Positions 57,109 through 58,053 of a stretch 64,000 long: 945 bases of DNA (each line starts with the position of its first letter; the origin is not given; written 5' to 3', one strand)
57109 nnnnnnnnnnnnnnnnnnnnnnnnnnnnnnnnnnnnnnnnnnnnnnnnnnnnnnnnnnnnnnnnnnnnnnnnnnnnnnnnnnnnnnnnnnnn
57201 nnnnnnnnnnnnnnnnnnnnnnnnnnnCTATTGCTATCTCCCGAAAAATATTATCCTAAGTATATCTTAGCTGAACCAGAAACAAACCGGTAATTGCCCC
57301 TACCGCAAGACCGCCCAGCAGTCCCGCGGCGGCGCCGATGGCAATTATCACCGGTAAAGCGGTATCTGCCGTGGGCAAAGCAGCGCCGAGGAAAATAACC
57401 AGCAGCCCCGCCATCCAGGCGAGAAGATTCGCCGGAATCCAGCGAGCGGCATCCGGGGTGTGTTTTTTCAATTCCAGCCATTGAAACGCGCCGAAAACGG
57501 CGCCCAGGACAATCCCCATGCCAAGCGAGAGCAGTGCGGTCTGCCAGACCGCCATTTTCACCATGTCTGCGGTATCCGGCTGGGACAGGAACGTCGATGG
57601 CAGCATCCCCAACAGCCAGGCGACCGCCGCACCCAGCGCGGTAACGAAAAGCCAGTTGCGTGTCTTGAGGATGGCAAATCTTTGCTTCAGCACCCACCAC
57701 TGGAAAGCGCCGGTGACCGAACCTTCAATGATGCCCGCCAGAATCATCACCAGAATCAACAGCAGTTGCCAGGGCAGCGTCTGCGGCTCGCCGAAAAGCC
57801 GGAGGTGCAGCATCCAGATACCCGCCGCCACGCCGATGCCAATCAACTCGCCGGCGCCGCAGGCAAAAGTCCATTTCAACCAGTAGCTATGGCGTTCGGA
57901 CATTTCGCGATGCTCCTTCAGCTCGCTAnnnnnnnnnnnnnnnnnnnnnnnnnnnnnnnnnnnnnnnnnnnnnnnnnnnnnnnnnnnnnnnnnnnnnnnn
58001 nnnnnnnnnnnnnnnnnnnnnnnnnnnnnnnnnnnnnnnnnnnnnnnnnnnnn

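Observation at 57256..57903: Unknown 6-TM protein with a duplicated GAFQW-x2-LK motif inserted between selA and selB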

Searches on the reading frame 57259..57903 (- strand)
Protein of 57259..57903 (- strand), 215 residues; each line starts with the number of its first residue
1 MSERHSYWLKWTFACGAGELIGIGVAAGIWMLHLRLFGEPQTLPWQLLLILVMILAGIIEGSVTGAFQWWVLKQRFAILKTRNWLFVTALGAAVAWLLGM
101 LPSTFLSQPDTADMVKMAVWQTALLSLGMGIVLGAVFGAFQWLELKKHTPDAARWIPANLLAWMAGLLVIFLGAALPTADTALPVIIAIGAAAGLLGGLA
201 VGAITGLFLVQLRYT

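Call 4: search_protein_families(library=pfam, proteins=[window:57259-57903:-], max_evalue=1)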
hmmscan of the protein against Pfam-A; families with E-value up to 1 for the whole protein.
window:57259-57903:- (215 aa): 1 family
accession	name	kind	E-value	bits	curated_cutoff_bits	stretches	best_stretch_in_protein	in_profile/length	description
PF24357.1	TMD0_ABC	-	0.046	14.3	27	1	61-144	37-116/159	ABC transporter TMD0 domain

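Call 5: search_protein_families(library=ncbifam, proteins=[window:57259-57903:-], max_evalue=1)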
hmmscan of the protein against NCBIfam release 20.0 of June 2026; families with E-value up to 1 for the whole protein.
window:57259-57903:- (215 aa): 1 family
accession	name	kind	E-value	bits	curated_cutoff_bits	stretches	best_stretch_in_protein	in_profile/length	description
TIGR02893.2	spore_yabQ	equivalog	0.0043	17.3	32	1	120-174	5-58/88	spore cortex biosynthesis protein YabQ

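Call 6: find_homologous_proteins(query=window:57259-57903:-, max_evalue=0.001)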
Query window:57259-57903:- (215 aa): 53 proteins with E <= 0.001 among 8000 candidates.
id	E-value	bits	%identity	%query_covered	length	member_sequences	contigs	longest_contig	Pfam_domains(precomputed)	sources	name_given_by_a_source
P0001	9.0e-132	455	100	100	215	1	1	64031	PF26472.1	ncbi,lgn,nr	ncbi:MAG: hypothetical protein PHR43_01640 [Dehalococcoidales bacterium]|nr:hypothetical protein [De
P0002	3.8e-85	303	71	97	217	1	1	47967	-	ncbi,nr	ncbi:MAG: hypothetical protein PHR56_00160 [Dehalococcoidales bacterium]|nr:hypothetical protein [De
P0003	8.5e-76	272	61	99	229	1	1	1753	-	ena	-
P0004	2.3e-75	271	62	99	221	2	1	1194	-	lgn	-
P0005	1.9e-74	268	60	99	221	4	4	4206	-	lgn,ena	-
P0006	6.0e-74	266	59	99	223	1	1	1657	-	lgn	-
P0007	9.5e-74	266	58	99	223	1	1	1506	-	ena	-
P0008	5.4e-73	263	59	100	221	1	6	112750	-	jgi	-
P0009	2.2e-72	261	58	100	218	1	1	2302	-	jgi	-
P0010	6.3e-72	260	60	99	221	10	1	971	-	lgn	-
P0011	5.7e-71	257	58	100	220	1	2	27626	-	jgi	-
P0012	8.0e-71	256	59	98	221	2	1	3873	-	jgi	jgi:hypothetical protein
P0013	8.2e-70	253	57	97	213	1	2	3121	-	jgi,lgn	-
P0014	1.4e-69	252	58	98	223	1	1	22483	-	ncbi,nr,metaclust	ncbi:MAG: hypothetical protein A2144_10225 [Chloroflexi bacterium RBG_16_50_9]|nr:MAG: hypothetical 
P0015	3.4e-69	251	60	99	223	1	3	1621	-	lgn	-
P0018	2.7e-66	241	56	100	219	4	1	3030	-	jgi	jgi:hypothetical protein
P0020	4.5e-65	237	55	98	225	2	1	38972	-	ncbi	ncbi:MAG: hypothetical protein V1932_00875 [Chloroflexota bacterium]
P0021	4.6e-65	237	54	99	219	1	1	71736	PF06305.17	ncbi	ncbi:MAG: hypothetical protein V1767_05405 [Chloroflexota bacterium]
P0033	1.1e-48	184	48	100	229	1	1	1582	-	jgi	jgi:hypothetical protein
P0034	1.6e-26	111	38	95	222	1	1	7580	-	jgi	jgi:hypothetical protein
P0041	3.6e-21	94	37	99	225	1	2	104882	-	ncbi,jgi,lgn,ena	ncbi:MAG: hypothetical protein WC891_08335 [Actinomycetota bacterium]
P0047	1.6e-17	82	37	97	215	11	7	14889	-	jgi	jgi:hypothetical protein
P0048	8.5e-16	76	41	67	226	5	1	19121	-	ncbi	-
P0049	2.7e-15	74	30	83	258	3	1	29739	-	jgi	jgi:hypothetical protein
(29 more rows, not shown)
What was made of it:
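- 57256..57903 (-): Gene X: a 215-aa integral membrane protein with six TM helices, a member of a large unnamed family. 100% match to a Dehalococcoidales MAG hypothetical protein (call 6).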

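Call 8: find_encoding_contigs(protein=P0002, flank=6000, max_places=2)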
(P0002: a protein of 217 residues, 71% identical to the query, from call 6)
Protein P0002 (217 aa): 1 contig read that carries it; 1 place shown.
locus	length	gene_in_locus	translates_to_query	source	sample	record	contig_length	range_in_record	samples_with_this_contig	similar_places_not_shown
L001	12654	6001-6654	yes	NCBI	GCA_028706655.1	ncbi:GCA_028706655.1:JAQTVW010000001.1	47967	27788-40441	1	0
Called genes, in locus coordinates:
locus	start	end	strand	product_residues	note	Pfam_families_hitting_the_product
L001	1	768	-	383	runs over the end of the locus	PF02540:NAD_synthase (faint), PF03054:tRNA_Me_trans, PF24167:DUF7411 (faint), PF20259:tRNA_Me_trans_M, PF20258:tRNA_Me_trans_C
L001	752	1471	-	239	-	PF00132:Hexapep (weak)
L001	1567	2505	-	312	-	PF00291:PALP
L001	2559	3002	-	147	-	PF02082:Rrf2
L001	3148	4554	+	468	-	PF00753:Lactamase_B, PF23023:Anti-Pycsar_Apyc1, PF12706:Lactamase_B_2 (weak), PF16661:Lactamase_B_6, PF10996:Beta-Casp, PF07521:RMMBL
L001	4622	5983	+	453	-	PF12390:Se-cys_synth_N, PF03841:SelA, PF01041:DegT_DnrJ_EryC1 (faint)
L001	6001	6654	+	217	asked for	-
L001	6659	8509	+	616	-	PF00009:GTP_EFTU, PF01926:MMR_HSR1 (weak), PF03144:GTP_EFTU_D2, PF25461:Beta-barrel_SelB, PF09106:WHD_2nd_SelB (weak), PF09107:WHD_3rd_SelB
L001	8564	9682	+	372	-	PF21088:MS_channel_1st (weak), PF00924:MS_channel_2nd, PF21082:MS_channel_3rd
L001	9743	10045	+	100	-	PF08734:GYD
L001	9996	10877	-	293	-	PF04473:DUF553 (faint)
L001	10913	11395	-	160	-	PF19620:DUF6125, PF14196:ATC_hydrolase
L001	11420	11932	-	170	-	PF04982:TM_HPP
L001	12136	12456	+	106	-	PF18902:DUF5658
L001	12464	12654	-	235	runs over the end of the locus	PF02589:LUD_dom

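Call 9: find_encoding_contigs(protein=P0008, flank=6000, max_places=3)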
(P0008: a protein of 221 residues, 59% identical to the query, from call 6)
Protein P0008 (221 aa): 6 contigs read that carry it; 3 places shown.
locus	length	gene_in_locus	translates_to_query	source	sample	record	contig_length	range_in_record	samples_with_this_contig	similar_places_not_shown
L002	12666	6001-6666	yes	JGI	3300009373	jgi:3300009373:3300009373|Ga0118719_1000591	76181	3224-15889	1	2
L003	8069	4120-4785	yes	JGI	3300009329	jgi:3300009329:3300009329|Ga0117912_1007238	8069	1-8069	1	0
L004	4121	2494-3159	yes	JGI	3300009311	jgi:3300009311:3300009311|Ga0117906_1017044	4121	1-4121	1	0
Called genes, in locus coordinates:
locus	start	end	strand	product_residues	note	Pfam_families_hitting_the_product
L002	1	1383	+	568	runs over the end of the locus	PF00999:Na_H_Exchanger, PF02254:TrkA_N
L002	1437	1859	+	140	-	PF00886:Ribosomal_S16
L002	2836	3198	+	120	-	PF06249:EutQ (weak), PF21621:MPI_cupin_dom (faint), PF02311:AraC_binding, PF05899:Cupin_3 (weak), PF07883:Cupin_2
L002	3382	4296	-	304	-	PF00586:AIRS, PF02769:AIRS_C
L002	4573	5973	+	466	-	PF12390:Se-cys_synth_N, PF03841:SelA, PF01041:DegT_DnrJ_EryC1 (weak)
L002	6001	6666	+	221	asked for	-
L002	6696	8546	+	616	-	PF00009:GTP_EFTU, PF01926:MMR_HSR1 (faint), PF03144:GTP_EFTU_D2, PF25461:Beta-barrel_SelB, PF09106:WHD_2nd_SelB (weak), PF09107:WHD_3rd_SelB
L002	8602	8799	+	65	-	-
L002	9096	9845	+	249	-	PF00188:CAP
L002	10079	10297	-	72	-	PF01206:TusA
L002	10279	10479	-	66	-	PF01206:TusA (weak)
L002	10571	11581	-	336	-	PF04143:Sulf_transp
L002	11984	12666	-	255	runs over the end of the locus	PF00902:TatC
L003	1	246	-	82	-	?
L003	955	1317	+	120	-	PF06249:EutQ (weak), PF21621:MPI_cupin_dom (faint), PF02311:AraC_binding, PF05899:Cupin_3 (weak), PF07883:Cupin_2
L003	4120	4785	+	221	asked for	-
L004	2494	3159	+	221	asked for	-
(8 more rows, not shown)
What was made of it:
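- Closest known: YedE/YeeE. Same: A YeeE/YedE-type gene plus TusA-like genes lies near the X-bearing sel operon in L002 (call 9).
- L002 carries X and also has a YeeE/YedE-type gene plus TusA-like genes nearby (call 9).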

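Call 10: find_encoding_contigs(protein=P0021, flank=6000, max_places=2)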
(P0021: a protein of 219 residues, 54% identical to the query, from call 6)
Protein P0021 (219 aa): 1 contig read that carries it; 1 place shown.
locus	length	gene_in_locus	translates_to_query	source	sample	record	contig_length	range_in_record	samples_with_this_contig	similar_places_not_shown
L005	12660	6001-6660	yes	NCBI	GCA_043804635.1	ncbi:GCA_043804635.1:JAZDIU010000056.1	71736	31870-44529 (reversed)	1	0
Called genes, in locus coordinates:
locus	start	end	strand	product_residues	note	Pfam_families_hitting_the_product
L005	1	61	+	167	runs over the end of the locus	PF02620:YceD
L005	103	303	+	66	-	PF01783:Ribosomal_L32p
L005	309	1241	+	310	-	PF00698:Acyl_transf_1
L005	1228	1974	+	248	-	PF00106:adh_short, PF08659:KR, PF13561:adh_short_C2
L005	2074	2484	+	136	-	PF01029:NusB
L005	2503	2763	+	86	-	PF00550:PP-binding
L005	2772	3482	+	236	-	PF00702:Hydrolase, PF13419:HAD_2, PF13242:Hydrolase_like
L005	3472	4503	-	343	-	-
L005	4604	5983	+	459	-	PF12390:Se-cys_synth_N, PF03841:SelA, PF01041:DegT_DnrJ_EryC1 (weak)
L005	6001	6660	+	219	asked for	PF06305:LapA_dom (weak)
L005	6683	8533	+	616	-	PF00009:GTP_EFTU, PF01926:MMR_HSR1 (weak), PF09106:WHD_2nd_SelB (faint), PF03144:GTP_EFTU_D2, PF25461:Beta-barrel_SelB, PF09107:WHD_3rd_SelB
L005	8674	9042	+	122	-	PF06262:Zincin_1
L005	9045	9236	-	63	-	-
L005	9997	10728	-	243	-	PF00902:TatC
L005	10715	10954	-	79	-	-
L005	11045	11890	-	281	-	PF08273:Zn_Ribbon_Prim (faint), PF24859:FdhE_central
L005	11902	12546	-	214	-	PF01292:Ni_hydr_CYTB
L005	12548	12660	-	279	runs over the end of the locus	PF12797:Fer4_2 (faint), PF12838:Fer4_7 (weak), PF13247:Fer4_11, PF12838:Fer4_7 (weak), PF12837:Fer4_6 (weak), PF13237:Fer4_10 (weak), PF00037:Fer4 (weak), PF13187:Fer4_9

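Call 11: find_encoding_contigs(protein=P0041, flank=6000, max_places=2)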
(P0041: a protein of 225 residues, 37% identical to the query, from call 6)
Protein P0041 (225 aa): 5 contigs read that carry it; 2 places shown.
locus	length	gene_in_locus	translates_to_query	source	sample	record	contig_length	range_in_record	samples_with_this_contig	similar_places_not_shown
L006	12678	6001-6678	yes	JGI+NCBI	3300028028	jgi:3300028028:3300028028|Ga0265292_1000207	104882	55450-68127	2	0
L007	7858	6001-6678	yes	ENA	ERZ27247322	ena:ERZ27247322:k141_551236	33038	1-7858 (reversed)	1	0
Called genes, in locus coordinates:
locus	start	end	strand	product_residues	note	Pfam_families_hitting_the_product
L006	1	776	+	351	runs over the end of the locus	PF27675:YCF81_N, PF01850:PIN (weak)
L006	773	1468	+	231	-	PF01128:IspD, PF02348:CTP_transf_3 (weak), PF12804:NTP_transf_3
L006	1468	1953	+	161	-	PF02542:YgbB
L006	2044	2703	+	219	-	PF00132:Hexapep (weak)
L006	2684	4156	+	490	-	PF00133:tRNA-synt_1 (faint), PF01406:tRNA-synt_1e, PF01921:tRNA-synt_1f (faint), PF09334:tRNA-synt_1g, PF09190:DALR_2, PF23493:CysS_C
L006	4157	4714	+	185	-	PF04542:Sigma70_r2, PF08281:Sigma70_r4_2, PF00196:GerE, PF04545:Sigma70_r4 (weak)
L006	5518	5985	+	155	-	-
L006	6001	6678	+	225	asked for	-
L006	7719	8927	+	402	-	PF00009:GTP_EFTU, PF03144:GTP_EFTU_D2, PF03143:GTP_EFTU_D3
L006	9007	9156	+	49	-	PF00471:Ribosomal_L33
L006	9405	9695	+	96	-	PF00584:SecE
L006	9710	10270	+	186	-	PF02357:NusG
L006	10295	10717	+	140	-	PF03946:Ribosomal_L11_N, PF00298:Ribosomal_L11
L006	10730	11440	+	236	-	PF00687:Ribosomal_L1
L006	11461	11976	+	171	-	PF00466:Ribosomal_L10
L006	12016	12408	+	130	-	PF16320:Ribosomal_L12_N, PF00542:Ribosomal_L12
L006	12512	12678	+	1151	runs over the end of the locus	PF04563:RNA_pol_Rpb2_1, PF04561:RNA_pol_Rpb2_2, PF04565:RNA_pol_Rpb2_3, PF10385:RNA_pol_Rpb2_45, PF00562:RNA_pol_Rpb2_6, PF04560:RNA_pol_Rpb2_7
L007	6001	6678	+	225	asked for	-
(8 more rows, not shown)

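Call 12: find_encoding_contigs(protein=P0047, flank=6000, max_places=3)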
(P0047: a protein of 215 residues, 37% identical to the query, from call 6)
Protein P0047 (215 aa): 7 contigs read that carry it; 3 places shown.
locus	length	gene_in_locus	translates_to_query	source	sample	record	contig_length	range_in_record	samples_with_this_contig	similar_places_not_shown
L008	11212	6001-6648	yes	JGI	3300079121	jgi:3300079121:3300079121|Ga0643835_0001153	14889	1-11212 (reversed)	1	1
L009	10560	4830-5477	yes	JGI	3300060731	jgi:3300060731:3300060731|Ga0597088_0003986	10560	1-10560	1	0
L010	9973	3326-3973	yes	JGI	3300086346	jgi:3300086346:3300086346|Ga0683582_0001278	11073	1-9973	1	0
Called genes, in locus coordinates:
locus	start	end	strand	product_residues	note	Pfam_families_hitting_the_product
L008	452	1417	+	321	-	PF08240:ADH_N, PF00107:ADH_zinc_N, PF13602:ADH_zinc_N_2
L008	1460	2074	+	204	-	PF01872:RibD_C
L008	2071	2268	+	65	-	-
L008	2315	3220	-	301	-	PF00198:2-oxoacid_dh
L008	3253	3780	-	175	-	-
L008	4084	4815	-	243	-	-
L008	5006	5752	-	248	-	-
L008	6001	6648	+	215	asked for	-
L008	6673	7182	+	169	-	-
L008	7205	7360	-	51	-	-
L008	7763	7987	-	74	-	-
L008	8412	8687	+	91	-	PF13239:2TM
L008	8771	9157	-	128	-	-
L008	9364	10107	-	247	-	-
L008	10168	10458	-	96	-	-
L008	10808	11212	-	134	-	?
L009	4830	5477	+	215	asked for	-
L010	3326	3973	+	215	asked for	-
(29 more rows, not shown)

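Call 13: find_encoding_contigs(protein=P0049, flank=6000, max_places=2)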
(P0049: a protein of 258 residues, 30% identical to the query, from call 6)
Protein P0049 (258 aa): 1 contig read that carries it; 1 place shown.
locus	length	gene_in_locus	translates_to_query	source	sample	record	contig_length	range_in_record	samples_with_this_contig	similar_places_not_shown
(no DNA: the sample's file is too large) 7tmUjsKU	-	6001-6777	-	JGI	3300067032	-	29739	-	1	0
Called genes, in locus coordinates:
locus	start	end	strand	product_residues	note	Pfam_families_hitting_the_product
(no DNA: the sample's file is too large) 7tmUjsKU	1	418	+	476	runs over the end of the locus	PF01476:LysM, PF03734:YkuD, PF13442:Cytochrome_CBB3 (weak), PF00034:Cytochrom_C (weak)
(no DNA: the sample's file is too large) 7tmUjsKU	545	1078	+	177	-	PF04893:Yip1 (weak)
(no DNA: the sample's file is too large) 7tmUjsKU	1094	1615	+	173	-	PF00582:Usp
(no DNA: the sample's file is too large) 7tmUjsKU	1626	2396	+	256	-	PF00005:ABC_tran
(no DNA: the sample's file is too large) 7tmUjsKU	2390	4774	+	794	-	PF02687:FtsX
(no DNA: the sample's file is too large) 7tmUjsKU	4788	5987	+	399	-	PF25967:RND-MFP_C (faint), PF00364:Biotin_lipoyl (faint), PF25975:CzcB_C (weak), PF25989:YknX_C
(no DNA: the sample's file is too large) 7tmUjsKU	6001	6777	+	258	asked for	-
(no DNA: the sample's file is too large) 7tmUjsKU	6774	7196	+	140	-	-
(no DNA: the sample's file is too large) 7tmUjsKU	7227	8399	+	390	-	PF00881:Nitroreductase (faint)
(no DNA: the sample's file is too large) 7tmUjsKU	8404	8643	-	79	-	PF20540:DUF6755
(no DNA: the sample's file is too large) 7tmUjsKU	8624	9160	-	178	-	PF00355:Rieske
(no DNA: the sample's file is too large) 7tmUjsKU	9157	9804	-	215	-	PF13187:Fer4_9 (faint), PF13484:Fer4_16 (faint), PF12838:Fer4_7 (faint), PF25160:LdpA_Fe-S-bd (faint), PF00037:Fer4 (faint), PF12797:Fer4_2 (weak), PF12837:Fer4_6 (faint), PF13247:Fer4_11, +1 more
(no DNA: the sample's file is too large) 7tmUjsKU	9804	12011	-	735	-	PF04879:Molybdop_Fe4S4, PF00384:Molybdopterin, PF01568:Molydop_binding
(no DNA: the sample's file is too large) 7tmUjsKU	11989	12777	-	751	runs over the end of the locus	PF07690:MFS_1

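Call 14: find_encoding_contigs(protein=P0048, flank=6000, max_places=2)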
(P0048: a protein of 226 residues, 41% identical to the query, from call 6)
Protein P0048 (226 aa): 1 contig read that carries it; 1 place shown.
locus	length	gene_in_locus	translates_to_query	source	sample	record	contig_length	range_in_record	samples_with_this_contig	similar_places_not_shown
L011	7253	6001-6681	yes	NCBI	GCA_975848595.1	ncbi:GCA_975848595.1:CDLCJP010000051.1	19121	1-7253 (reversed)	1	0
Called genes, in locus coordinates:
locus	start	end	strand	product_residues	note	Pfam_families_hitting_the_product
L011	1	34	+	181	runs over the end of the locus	PF13302:Acetyltransf_3, PF00583:Acetyltransf_1, PF13523:Acetyltransf_8 (weak)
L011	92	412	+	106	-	PF19780:DUF6265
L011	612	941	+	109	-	PF07110:EthD (weak)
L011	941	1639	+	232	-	PF00106:adh_short, PF08659:KR (weak), PF13561:adh_short_C2, PF13460:NAD_binding_10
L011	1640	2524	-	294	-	PF12802:MarR_2, PF00583:Acetyltransf_1, PF13508:Acetyltransf_7, PF13673:Acetyltransf_10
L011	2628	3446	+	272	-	PF01135:PCMT, PF02353:CMAS, PF13489:Methyltransf_23, PF01209:Ubie_methyltran, PF08241:Methyltransf_11, PF08242:Methyltransf_12, PF13649:Methyltransf_25, PF13847:Methyltransf_31, +2 more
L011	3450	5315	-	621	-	PF00069:Pkinase, PF07714:PK_Tyr_Ser-Thr, PF13432:TPR_16 (faint), PF03109:ABC1, PF00515:TPR_1 (faint), PF13414:TPR_11 (faint), PF14559:TPR_19 (faint), PF13428:TPR_14 (faint), +4 more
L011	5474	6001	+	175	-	PF05163:DinB, PF12867:DinB_2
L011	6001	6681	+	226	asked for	-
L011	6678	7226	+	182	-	-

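Call 16: search_protein_representatives(protein=window:57259-57903:-)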
Query: 215 residues. Proteins with E-value up to 0.001 (for the whole library): 1163; up to 1e-10: 535; up to 1e-30: 45. The best 150 are listed.
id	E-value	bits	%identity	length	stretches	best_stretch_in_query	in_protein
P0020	1.4e-65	237.2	56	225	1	6-213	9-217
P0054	1.8e-47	178.0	57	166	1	53-214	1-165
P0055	4.6e-44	166.9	49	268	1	5-209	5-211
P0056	2.1e-41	158.3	42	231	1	3-212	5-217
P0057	8.1e-41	156.3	41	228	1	8-210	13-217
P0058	7.0e-40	153.2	57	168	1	5-146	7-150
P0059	1.2e-39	152.5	44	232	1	6-212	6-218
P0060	3.3e-39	151.0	39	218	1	5-211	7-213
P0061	6.7e-39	150.0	38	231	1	5-212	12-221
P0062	1.8e-38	148.6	40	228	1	6-210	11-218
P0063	7.7e-38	146.6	43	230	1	6-212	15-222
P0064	2.7e-37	144.8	43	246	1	4-213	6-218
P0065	9.0e-37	143.1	43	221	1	5-212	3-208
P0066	1.0e-36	142.9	41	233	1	5-212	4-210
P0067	1.2e-36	142.7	42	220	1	2-211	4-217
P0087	7.0e-32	127.1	39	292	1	6-209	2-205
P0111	5.4e-28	114.4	38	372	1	7-211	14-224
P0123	1.1e-26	110.1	38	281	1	5-213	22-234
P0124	1.4e-26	109.7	39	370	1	6-211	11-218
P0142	8.1e-25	104.0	41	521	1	4-207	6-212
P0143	8.4e-25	103.9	39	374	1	9-213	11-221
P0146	1.3e-24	103.3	36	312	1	7-211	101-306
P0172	3.8e-23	98.5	42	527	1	11-209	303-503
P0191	4.2e-22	95.1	36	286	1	9-210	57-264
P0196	7.6e-22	94.3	36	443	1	6-213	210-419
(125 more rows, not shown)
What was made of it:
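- There are 53 homologues (call 6) and 1163 representative clusters at E<=1e-3 (call 16).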

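Call 21: search_solved_structures(query=A1, max_evalue=10)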
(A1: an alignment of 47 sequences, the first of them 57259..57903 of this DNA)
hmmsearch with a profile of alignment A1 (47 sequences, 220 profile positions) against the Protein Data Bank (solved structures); distinct sequences matched with E-value up to 10: 2.
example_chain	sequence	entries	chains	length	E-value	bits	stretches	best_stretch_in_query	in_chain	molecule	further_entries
8z11_V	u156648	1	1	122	0.34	13.5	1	49-105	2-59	L-iFP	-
3oxu_A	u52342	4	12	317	0.72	12.5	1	80-188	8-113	Complement C3 | Complement C3d fragment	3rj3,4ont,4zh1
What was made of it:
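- Tried and rejected: A PDB profile search found nothing meaningful (call 21).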

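Call 22: search_protein_families(library=pfam, alignment_id=A1, max_evalue=1)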
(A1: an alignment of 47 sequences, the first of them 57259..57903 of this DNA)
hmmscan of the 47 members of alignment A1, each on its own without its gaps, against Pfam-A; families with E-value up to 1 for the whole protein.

A. member 1, window:57259-57903:- (215 aa): 1 family
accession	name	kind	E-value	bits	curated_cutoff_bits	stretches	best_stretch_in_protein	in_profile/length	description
PF24357.1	TMD0_ABC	-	0.046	14.3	27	1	61-144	37-116/159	ABC transporter TMD0 domain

B. families by the number of members that match (of 47 scanned): 42 families (the first 25 are shown)
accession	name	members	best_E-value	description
PF06305.16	LapA_dom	15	3.1e-05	Lipopolysaccharide assembly protein A domain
PF04973.17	NMN_transporter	4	0.004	Nicotinamide mononucleotide transporter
PF11368.13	DUF3169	4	0.01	Protein of unknown function (DUF3169)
PF03452.20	Anp1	4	0.17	Anp1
PF18005.6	eIF3m_C_helix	3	0.044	eIF3 subunit M, C-terminal helix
PF24357.1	TMD0_ABC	3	0.046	ABC transporter TMD0 domain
PF01956.21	EMC3_TMCO1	3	0.21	Integral membrane protein EMC3/TMCO1-like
PF05656.20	DUF805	2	0.0053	Protein of unknown function (DUF805)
PF16926.10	HisKA_4TM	2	0.0061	Archaeal 4TM region of histidine kinase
PF06570.16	DUF1129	2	0.0095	Protein of unknown function (DUF1129)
PF10247.14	Romo1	2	0.011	Reactive mitochondrial oxygen species modulator 1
PF03907.18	Spo7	2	0.057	Spo7-like protein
PF19868.4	DUF6341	2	0.11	Family of unknown function (DUF6341)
PF19297.4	QcrA_N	2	0.12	QcrA subunit N-terminal region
PF13807.11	GNVR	2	0.12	G-rich domain on putative tyrosine kinase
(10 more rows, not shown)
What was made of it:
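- Closest known: LapA domain. Same: 15 of 47 family members give weak hits (call 22).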

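Call 25: predict_structure(alignment_id=A1)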
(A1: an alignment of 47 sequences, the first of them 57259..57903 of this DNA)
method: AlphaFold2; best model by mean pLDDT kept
length: 215 residues; sequences in the alignment: 47
mean_pLDDT: 93.1   pTM: 0.88
mean pLDDT of the five models: 93.1, 92.8, 92.3, 92.1, 91.3
residues with pLDDT >= 90: 187; 70-90: 19; 50-70: 9; < 50: 0
segments of 3 or more residues with pLDDT < 50: none
pLDDT, mean of each block of 10 residues (from residue 1): 93 97 93 93 93 96 98 96 98 92 79 70 93 95 97 97 97 93 94 97 98 87
secondary structure, 60 per line:
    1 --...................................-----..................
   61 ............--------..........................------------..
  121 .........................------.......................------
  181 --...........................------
elements in order: H3-37 H43-72 H81-106 H119-145 H152-174 H183-209
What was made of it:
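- On YedE/YeeE sulfur/selenium transporter (PF04143): X has six helices (call 25).
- Checked: Six TM helices are confirmed by a confident model (pLDDT 93.1, pTM 0.88; call 25).
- The fold prediction from the alignment is confident (call 25).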
